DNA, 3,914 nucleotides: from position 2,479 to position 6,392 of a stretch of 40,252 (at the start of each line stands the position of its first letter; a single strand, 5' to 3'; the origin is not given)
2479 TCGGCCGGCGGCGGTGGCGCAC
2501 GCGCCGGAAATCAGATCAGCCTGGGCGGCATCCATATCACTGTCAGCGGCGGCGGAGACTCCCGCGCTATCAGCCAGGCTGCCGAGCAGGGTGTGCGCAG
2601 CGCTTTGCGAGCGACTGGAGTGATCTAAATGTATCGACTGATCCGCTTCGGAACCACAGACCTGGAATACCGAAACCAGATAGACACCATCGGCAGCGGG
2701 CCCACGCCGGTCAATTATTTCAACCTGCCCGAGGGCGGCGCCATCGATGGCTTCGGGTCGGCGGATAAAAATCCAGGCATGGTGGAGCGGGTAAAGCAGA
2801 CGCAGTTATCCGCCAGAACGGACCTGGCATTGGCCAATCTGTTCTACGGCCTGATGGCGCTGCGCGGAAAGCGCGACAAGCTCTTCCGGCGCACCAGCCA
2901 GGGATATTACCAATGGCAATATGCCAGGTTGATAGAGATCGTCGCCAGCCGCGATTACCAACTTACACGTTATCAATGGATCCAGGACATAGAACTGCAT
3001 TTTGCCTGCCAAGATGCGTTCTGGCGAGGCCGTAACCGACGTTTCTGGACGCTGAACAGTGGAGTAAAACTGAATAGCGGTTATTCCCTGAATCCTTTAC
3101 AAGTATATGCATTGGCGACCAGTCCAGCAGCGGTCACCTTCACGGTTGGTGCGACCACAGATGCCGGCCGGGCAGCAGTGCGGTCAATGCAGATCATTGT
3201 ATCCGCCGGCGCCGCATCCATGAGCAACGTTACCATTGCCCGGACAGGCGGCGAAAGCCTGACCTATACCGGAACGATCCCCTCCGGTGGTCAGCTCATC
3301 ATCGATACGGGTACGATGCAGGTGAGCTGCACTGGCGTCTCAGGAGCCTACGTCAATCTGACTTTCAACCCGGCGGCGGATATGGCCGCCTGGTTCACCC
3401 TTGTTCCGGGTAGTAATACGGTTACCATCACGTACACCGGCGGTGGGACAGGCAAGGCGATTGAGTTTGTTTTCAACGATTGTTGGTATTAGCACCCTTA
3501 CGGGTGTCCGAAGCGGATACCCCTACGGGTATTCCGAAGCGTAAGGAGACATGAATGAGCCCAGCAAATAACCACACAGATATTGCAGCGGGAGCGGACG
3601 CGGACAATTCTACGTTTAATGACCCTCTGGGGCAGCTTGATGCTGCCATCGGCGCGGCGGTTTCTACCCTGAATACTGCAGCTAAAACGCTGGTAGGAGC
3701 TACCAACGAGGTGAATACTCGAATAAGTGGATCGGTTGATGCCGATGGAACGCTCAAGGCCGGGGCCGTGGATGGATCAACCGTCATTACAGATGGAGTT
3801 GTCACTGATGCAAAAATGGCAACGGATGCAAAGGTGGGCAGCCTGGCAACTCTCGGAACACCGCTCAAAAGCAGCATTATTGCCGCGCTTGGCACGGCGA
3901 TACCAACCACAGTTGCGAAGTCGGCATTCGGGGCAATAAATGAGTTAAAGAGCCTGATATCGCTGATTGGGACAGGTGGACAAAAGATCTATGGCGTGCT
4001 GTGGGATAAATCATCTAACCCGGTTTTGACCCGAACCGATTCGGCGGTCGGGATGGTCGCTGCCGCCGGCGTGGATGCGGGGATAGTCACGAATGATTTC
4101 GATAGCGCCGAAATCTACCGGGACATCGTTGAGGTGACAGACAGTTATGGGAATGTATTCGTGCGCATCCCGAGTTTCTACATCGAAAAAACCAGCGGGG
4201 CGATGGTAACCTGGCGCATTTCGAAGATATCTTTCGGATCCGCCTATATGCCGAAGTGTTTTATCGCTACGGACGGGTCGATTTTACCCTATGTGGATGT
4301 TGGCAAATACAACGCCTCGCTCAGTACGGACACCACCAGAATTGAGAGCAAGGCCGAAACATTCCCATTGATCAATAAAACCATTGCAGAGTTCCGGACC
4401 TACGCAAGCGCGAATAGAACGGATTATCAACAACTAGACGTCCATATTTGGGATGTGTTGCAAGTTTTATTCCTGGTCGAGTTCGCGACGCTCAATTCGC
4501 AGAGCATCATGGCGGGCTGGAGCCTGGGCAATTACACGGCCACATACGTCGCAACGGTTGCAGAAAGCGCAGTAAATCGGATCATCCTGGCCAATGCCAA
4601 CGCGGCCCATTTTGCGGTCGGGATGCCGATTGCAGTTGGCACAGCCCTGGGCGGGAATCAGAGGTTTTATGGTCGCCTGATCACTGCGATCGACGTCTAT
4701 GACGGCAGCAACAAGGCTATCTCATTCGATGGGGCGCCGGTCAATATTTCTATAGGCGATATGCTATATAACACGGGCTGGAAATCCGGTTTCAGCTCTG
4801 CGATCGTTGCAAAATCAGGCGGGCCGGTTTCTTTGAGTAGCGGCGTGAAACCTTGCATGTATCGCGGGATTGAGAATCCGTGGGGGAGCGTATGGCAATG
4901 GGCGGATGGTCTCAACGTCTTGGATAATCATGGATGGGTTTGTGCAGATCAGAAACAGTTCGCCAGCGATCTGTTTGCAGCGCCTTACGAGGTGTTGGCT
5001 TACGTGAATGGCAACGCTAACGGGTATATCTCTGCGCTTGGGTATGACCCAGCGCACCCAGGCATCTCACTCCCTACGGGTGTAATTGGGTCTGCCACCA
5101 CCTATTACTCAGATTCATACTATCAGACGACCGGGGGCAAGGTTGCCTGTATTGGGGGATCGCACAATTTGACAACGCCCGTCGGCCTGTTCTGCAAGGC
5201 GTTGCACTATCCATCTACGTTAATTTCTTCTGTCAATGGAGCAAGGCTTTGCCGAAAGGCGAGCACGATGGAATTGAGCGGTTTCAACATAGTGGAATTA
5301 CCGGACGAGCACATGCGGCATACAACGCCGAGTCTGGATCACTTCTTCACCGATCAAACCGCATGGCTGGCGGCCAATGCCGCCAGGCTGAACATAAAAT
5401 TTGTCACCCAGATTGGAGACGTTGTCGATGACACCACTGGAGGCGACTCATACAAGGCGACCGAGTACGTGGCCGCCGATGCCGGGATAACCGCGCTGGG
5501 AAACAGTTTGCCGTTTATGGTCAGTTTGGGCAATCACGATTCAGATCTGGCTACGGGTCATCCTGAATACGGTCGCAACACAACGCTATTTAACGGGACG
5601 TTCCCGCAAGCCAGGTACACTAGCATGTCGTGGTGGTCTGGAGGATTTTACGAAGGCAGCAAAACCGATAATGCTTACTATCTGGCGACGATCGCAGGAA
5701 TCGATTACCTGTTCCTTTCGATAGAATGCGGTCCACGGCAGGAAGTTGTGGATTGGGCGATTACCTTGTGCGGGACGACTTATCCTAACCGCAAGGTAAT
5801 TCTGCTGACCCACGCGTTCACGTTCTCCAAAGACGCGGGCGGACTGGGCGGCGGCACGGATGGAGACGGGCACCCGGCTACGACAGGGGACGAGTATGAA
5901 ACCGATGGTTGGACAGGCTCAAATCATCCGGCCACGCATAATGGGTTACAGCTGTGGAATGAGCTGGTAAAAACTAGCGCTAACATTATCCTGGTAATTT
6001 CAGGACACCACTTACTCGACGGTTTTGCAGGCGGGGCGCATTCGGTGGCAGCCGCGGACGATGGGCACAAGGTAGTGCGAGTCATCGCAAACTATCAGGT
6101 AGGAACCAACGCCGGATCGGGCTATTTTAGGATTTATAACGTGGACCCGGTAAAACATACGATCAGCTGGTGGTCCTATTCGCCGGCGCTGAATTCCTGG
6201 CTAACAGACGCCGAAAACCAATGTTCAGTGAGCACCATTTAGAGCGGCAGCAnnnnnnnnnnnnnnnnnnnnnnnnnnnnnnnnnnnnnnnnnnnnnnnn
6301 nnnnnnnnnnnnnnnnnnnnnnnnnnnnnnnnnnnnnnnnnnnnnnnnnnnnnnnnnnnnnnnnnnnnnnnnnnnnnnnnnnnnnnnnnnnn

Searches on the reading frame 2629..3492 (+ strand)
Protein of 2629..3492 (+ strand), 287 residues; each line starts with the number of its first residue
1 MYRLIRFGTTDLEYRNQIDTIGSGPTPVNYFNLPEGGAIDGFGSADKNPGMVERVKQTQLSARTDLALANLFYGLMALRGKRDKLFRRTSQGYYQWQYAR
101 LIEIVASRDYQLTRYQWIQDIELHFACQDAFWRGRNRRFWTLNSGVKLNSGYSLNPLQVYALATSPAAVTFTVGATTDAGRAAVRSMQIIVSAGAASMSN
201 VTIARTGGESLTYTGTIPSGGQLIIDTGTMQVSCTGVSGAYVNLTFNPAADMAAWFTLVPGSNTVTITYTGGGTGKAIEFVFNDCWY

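Call 71: search_protein_families(library=pfam, proteins=[window:2629-3492:+], max_evalue=0.001)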
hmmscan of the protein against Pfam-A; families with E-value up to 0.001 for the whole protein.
window:2629-3492:+ (287 aa): 1 family
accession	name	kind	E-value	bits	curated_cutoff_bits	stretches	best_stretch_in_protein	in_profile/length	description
PF22768.1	SPP1_Dit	-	6.3e-05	23.6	25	1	195-271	15-84/97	Siphovirus-type tail component, C-terminal domain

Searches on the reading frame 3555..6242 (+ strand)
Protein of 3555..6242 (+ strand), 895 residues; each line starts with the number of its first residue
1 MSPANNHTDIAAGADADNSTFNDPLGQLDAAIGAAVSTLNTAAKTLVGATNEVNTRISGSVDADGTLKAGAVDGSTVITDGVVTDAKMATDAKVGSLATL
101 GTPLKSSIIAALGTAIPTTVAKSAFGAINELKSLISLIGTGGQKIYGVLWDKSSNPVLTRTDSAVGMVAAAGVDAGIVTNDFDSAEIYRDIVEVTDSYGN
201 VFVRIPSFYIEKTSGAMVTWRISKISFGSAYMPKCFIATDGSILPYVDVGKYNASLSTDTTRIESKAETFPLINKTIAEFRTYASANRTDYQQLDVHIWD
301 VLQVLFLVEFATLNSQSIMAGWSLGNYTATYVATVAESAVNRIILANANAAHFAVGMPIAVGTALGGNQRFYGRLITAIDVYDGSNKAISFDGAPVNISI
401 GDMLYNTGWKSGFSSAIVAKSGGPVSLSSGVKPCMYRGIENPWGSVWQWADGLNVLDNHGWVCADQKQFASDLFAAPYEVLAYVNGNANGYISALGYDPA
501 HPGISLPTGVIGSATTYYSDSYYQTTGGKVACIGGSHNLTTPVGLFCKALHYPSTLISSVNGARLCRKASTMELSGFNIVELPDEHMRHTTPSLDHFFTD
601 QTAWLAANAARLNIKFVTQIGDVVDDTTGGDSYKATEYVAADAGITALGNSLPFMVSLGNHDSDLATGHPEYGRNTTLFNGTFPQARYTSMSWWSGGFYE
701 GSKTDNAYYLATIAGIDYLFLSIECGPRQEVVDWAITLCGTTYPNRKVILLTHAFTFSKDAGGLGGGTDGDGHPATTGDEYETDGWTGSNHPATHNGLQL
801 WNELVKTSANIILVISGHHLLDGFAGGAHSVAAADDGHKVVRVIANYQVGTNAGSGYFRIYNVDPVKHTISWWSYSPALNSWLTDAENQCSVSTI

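Call 71: search_protein_families(library=pfam, proteins=[window:3555-6242:+], max_evalue=0.001)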
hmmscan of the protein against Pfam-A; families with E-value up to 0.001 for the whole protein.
window:3555-6242:+ (895 aa): 1 family
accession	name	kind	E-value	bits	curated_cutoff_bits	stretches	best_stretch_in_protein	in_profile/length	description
PF00149.33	Metallophos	-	0.00024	22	21.5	0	600-724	17-116/191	Calcineurin-like phosphoesterase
